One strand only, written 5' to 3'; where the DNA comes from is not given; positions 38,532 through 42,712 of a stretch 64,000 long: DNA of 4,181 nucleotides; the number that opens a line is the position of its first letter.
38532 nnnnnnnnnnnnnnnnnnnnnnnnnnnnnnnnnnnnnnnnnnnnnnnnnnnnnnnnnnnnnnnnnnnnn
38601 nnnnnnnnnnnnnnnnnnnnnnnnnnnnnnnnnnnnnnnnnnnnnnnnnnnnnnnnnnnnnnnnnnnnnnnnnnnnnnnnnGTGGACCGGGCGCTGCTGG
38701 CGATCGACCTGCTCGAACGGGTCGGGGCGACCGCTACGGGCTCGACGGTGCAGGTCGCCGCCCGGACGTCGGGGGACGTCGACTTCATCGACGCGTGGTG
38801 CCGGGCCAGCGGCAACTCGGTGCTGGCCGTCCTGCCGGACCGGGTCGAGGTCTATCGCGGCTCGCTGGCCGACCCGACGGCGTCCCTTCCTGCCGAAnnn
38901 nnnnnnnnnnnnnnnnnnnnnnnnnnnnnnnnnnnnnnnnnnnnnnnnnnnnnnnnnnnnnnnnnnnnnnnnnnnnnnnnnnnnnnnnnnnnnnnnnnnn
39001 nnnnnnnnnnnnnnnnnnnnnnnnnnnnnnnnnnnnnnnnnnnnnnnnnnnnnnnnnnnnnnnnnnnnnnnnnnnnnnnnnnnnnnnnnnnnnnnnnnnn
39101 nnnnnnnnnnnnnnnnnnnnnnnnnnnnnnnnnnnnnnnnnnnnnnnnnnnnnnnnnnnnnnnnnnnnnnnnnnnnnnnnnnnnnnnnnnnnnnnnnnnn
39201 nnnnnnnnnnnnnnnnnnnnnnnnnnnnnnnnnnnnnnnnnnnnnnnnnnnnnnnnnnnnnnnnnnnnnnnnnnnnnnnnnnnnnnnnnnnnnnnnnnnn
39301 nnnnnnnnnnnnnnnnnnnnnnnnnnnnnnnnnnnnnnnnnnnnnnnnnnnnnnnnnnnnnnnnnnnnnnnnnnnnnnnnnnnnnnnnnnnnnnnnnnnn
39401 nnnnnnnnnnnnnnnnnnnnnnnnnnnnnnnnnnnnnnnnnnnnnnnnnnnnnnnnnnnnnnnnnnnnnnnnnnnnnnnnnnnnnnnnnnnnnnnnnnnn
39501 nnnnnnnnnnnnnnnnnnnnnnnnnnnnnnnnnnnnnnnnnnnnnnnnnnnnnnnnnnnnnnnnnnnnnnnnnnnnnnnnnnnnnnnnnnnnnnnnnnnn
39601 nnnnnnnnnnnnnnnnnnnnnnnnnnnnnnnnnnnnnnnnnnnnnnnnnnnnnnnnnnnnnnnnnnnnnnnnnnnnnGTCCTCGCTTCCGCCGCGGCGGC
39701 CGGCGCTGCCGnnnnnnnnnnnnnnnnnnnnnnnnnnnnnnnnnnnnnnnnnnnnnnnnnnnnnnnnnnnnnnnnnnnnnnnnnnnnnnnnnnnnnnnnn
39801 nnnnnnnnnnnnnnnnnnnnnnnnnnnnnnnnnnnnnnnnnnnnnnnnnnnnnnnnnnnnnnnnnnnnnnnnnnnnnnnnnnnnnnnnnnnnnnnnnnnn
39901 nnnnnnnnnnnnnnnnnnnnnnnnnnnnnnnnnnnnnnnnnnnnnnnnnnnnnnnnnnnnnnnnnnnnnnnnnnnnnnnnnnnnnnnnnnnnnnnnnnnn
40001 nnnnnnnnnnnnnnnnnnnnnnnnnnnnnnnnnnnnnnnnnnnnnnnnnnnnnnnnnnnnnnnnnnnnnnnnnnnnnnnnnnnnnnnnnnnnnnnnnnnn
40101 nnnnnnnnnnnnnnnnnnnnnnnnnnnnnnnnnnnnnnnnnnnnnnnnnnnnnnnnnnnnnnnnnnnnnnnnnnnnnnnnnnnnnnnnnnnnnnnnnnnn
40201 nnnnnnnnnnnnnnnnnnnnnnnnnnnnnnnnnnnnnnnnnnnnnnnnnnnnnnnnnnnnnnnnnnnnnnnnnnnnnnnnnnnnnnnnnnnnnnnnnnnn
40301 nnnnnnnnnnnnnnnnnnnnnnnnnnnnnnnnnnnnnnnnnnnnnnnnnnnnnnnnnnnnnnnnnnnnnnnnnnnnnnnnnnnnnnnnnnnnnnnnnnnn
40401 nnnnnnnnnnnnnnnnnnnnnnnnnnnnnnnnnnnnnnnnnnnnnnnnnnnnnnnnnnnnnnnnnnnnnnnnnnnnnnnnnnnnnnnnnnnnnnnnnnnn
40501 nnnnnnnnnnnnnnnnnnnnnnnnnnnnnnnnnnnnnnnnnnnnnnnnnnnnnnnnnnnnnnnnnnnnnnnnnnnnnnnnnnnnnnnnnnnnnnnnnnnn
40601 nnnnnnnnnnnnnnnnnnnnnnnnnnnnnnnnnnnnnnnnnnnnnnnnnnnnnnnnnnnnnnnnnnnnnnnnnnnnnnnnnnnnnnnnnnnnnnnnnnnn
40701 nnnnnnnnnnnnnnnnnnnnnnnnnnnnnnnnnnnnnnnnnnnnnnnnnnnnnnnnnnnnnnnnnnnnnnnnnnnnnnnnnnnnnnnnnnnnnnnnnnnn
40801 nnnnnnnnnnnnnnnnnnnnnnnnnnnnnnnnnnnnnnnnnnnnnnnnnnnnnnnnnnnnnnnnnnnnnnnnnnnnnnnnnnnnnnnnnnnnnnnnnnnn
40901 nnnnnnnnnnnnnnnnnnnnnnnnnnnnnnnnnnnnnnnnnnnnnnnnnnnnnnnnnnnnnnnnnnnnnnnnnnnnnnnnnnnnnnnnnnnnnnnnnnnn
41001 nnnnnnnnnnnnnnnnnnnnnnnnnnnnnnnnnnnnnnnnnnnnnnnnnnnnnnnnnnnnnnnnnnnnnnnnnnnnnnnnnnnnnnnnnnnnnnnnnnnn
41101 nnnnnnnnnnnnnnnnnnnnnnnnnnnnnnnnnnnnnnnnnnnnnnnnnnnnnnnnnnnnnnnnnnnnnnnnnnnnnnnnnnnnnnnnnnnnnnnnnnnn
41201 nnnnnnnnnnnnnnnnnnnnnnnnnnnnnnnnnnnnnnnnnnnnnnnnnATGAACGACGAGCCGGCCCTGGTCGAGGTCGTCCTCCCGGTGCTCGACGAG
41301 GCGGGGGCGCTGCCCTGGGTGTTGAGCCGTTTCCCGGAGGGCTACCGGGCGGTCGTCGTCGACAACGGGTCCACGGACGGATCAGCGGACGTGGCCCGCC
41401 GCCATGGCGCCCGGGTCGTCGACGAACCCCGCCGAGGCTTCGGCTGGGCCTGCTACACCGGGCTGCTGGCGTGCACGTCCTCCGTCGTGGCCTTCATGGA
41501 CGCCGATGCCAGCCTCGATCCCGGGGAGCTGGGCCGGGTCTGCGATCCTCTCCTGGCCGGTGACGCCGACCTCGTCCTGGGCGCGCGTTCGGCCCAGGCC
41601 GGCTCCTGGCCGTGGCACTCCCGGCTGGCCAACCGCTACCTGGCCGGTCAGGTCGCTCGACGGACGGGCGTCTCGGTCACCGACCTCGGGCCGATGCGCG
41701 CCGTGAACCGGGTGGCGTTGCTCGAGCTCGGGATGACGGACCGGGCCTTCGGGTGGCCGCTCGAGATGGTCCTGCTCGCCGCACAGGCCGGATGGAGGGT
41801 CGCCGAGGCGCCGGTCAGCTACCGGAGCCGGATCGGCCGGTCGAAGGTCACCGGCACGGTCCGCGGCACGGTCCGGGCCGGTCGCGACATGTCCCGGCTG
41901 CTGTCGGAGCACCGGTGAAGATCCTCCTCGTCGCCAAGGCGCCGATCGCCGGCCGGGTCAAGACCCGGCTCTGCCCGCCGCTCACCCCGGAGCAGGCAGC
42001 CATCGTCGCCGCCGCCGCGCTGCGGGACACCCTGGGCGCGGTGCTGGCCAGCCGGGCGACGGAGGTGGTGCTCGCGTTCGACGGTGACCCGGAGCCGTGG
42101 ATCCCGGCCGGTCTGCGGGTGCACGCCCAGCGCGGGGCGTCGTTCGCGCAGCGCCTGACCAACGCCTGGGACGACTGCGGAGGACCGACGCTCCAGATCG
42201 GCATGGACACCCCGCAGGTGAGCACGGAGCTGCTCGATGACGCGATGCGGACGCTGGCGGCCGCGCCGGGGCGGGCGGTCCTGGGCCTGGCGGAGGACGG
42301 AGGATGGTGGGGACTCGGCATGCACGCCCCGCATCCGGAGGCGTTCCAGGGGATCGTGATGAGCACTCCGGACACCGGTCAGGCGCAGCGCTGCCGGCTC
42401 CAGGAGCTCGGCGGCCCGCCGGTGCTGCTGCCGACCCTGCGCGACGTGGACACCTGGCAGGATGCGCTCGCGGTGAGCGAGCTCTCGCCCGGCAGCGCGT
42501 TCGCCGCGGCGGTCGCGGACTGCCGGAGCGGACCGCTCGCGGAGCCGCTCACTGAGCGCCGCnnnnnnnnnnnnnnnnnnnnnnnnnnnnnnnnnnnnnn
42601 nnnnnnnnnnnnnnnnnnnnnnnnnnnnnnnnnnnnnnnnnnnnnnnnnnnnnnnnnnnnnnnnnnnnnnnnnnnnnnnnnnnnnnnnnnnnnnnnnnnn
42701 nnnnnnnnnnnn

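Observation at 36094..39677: Complete Rv1678-Rv1681-like four-gene system of unknown function outside mycobacteria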

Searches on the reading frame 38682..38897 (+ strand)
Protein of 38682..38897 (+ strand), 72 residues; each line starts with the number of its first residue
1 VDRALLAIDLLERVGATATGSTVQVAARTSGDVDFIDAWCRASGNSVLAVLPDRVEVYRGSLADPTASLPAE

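Call 37: search_solved_structures(query=A4, max_evalue=10, show_alignments=3)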
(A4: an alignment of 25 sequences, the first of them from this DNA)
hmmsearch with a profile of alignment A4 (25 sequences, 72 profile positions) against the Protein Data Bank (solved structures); distinct sequences matched with E-value up to 10: 8.
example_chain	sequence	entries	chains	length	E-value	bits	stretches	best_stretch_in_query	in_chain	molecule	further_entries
5thw_A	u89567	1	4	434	0.0022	20.9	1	11-66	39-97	Deacylase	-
5i4m_A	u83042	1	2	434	0.01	18.7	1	11-66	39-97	Amidase, hydantoinase/carbamoylase family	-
4wjb_A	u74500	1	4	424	0.042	16.8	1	8-63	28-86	Putative amidohydrolase/peptidase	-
5tp4_A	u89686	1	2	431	0.069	16.1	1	11-47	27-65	Amidase, hydantoinase/carbamoylase family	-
6efy_A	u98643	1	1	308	1.1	12.3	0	14-49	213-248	Dpr-interacting protein alpha, isoform A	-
9vwe_E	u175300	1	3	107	1.3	12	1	15-46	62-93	2D10 light chain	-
7llk_H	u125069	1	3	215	1.5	11.9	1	12-42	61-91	179NC75 Fab Light chain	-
7l2e_L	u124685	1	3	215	2.1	11.3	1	17-46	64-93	4-18 light chain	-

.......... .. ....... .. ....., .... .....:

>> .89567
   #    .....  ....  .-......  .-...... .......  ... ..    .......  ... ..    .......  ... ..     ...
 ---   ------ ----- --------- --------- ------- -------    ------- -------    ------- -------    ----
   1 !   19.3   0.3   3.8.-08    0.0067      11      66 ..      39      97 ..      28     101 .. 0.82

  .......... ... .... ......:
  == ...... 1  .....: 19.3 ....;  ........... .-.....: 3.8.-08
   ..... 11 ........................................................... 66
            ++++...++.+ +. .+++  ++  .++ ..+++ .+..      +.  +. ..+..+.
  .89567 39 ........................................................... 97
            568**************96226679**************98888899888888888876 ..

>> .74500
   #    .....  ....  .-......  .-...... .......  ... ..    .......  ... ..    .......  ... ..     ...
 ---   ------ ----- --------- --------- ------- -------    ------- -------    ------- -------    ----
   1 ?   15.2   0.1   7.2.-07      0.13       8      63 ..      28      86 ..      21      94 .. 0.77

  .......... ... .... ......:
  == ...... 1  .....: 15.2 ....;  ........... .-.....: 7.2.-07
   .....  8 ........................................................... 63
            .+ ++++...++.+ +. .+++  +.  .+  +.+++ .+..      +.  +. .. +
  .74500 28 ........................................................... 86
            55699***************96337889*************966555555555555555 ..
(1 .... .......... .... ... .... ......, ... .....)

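Call 38: search_protein_families(library=pfam, alignment_id=A4, max_evalue=10)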
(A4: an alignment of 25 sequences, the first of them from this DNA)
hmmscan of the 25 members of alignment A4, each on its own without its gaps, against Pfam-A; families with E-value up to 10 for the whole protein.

A. member 1, seq(72 aa): 2 families
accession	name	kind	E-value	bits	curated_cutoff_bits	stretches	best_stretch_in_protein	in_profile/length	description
PF03658.20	Ub-RnfH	-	0.02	15.7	23.7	1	52-66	65-79/83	RnfH family Ubiquitin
PF23536.1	TraK_C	-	0.13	12.8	28.5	1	14-52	56-93/110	TraK C-terminal domain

B. families by the number of members that match (of 25 scanned): 19 families
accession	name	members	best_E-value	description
PF01206.22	TusA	21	5.1e-06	Sulfurtransferase TusA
PF11941.14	DUF3459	1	0.0014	Domain of unknown function (DUF3459)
PF03658.20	Ub-RnfH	1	0.02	RnfH family Ubiquitin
PF16945.10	Phage_r1t_holin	1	0.027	Putative lactococcus lactis phage r1t holin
PF07790.16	Pilin_N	1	0.033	Archaeal Type IV pilin, N-terminal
PF05134.19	T2SSL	1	0.047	Type II secretion system (T2SS), protein L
PF22116.1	DUF6944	1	0.052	Family of unknown function (DUF6944)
PF00934.25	PE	1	0.06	PE family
PF23926.2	LtfC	1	0.075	LtfC-like, beta-sandwich domain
PF02599.21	CsrA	1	0.078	Global regulator protein family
PF21695.3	GlnR_1st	1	0.079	Transcription regulator GlnR, N-terminal domain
PF11746.14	DUF3303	1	0.12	Domain of unknown function (DUF3303)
PF23536.1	TraK_C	1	0.13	TraK C-terminal domain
PF03360.21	Glyco_transf_43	1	0.13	Glycosyltransferase family 43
PF14062.11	DUF4253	1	0.14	Domain of unknown function (DUF4253)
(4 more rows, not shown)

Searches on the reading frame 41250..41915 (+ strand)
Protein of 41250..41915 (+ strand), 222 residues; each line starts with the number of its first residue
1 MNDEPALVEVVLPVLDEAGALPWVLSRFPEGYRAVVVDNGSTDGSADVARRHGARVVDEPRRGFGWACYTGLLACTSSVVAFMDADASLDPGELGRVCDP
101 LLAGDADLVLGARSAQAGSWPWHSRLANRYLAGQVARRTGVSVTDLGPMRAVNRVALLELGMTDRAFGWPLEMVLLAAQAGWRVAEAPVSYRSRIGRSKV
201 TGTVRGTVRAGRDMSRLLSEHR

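Call 15: search_protein_families(library=ncbifam, proteins=[window:41250-41915:+], max_evalue=0.001)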
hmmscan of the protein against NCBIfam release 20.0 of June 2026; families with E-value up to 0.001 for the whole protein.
seq(222 aa): 9 families
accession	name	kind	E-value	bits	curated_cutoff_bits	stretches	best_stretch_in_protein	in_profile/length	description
TIGR04182.1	glyco_TIGR04182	equivalog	1.7e-23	83.5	325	1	8-199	2-198/293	S-layer glycoprotein N-glycosyltransferase AglJ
NF041391.1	DPhHxTase_Halo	equivalog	9.1e-20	70.5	375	1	28-204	20-196/213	dolichyl-phosphate hexose transferase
NF058614.1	PPMAGASynPpgS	equivalog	3.3e-16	59.4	370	1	9-190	3-195/226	polyprenyl-phospho-N-acetylgalactosaminyl synthase PpgS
NF010496.0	PRK13915.1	equivalog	2.1e-08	33.6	262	1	8-104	33-145/307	glucosyl-3-phosphoglycerate synthase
TIGR03965.1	mycofact_glyco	equivalog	9.7e-08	31.3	280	1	3-109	71-187/467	mycofactocin biosynthesis glycosyltransferase MftF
TIGR04283.1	glyco_like_mftF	equivalog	7.4e-07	29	182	1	10-91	3-87/221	TIGR04283 family arsenosugar biosynthesis glycosyltransferase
NF007986.1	PRK10714.1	equivalog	2.3e-06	26.8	529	1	8-159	8-170/316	undecaprenyl-phosphate 4-deoxy-4-formamido-L-arabinose transferase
NF007482.0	PRK10073.1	equivalog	3.3e-05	23.1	423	1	32-94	36-103/334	glycosyltransferase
NF041875.1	EPS_EpsD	equivalog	3.9e-05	23.2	370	1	29-121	28-126/325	exopolysaccharide biosynthesis glycosyltransferase EpsD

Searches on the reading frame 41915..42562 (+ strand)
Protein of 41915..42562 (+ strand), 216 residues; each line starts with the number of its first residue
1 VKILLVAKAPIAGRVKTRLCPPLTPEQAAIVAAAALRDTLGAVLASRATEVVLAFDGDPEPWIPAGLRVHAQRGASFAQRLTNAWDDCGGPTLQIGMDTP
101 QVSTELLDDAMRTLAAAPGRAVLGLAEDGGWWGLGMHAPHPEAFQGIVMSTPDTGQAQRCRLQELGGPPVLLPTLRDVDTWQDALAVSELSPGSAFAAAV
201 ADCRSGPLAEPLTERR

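Call 15: search_protein_families(library=ncbifam, proteins=[window:41915-42562:+], max_evalue=0.001)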
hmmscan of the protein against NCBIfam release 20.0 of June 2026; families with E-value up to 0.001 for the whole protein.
seq(216 aa): 1 family
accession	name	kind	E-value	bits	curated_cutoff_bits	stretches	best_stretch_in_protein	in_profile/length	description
TIGR04282.1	glyco_like_cofC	hypoth_equivalog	7.2e-35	120.5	134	1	3-183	1-188/189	TIGR04282 family arsenosugar biosynthesis glycosyltransferase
